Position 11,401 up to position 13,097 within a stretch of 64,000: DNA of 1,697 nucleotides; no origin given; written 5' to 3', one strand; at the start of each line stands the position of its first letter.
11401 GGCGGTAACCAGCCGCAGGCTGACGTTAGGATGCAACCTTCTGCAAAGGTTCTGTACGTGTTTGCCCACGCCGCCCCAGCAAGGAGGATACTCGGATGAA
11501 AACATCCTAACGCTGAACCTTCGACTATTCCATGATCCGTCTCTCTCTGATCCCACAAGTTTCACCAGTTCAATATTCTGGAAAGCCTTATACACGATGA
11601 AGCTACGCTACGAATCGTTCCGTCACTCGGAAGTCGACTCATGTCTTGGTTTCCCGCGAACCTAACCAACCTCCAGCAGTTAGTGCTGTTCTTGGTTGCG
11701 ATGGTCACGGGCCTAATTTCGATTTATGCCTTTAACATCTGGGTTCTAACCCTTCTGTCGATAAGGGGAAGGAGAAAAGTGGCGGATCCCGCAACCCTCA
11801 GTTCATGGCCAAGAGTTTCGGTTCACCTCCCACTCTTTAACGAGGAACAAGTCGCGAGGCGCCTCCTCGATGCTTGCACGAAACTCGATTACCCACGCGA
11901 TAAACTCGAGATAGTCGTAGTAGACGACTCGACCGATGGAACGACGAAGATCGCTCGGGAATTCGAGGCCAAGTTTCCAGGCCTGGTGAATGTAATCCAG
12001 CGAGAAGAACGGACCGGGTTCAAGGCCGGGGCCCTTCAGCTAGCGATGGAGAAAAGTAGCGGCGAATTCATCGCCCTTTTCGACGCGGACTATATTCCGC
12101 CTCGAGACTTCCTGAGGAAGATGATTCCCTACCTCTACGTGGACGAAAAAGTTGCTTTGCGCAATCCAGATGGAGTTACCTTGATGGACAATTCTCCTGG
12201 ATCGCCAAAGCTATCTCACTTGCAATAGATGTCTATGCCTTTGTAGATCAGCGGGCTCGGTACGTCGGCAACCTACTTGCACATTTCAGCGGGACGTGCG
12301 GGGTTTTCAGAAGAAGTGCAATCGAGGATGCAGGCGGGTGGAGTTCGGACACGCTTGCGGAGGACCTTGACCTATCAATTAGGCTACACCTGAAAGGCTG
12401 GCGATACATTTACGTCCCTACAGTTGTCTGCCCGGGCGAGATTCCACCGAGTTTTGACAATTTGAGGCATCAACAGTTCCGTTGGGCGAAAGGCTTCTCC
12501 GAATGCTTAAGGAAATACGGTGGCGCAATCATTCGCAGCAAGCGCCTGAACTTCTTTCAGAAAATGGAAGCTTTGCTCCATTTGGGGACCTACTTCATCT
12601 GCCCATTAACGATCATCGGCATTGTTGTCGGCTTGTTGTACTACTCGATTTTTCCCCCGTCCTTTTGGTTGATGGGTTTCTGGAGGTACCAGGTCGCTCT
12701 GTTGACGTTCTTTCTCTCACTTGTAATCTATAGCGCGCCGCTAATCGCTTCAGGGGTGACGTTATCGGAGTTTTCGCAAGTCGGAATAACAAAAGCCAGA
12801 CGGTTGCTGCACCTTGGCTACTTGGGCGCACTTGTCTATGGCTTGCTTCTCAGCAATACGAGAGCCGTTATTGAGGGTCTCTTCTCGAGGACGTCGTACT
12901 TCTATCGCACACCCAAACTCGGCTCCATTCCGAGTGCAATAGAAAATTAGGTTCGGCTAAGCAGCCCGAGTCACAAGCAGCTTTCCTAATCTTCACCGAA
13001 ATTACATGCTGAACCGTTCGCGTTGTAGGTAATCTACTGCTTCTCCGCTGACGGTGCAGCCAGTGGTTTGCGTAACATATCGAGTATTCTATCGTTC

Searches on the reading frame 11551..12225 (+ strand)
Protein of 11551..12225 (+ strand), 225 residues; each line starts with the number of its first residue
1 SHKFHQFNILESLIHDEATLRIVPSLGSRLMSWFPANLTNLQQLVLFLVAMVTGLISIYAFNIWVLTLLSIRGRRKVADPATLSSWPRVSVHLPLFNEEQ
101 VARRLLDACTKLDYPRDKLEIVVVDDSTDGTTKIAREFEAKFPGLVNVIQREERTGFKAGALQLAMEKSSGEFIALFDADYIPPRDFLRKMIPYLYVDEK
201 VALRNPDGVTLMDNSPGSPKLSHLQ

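Call 50: search_protein_families(library=pfam, proteins=[window:11551-12225:+], max_evalue=0.001)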
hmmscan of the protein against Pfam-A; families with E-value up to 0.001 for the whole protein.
window:11551-12225:+ (225 aa): 2 families
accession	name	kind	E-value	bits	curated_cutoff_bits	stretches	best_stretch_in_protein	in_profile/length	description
PF00535.33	Glycos_transf_2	-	3.5e-23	82.8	23.3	1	90-202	1-111/168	Glycosyl transferase family 2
PF13641.12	Glyco_tranf_2_3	-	1.6e-14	54.9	27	1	87-202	1-117/230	Glycosyltransferase like family 2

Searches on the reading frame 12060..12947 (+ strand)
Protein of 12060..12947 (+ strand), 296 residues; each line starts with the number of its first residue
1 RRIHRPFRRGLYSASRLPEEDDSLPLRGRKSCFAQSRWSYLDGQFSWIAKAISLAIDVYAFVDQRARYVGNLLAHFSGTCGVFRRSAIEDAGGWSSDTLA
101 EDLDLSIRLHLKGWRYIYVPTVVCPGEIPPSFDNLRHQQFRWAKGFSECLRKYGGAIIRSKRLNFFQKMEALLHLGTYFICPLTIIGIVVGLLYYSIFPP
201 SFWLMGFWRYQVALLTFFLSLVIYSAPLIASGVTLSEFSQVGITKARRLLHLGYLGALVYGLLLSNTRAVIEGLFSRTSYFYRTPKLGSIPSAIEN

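Call 50: search_protein_families(library=pfam, proteins=[window:12060-12947:+], max_evalue=0.001)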
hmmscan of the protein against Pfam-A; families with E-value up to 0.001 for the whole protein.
window:12060-12947:+ (296 aa): 4 families
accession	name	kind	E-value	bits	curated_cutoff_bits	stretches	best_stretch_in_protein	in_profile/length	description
PF13632.12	Glyco_trans_2_3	-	1.4e-17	64.6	27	1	55-207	53-188/198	Glycosyl transferase family group 2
PF13641.12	Glyco_tranf_2_3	-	5.4e-08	33.6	27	1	67-145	152-230/230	Glycosyltransferase like family 2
PF13506.12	Glyco_transf_21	-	6e-07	29.5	21.7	1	73-144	99-174/174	Glycosyl transferase family 21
PF03552.20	Cellulose_synt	-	1.8e-06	27.2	24.7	1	90-237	413-564/722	Cellulose synthase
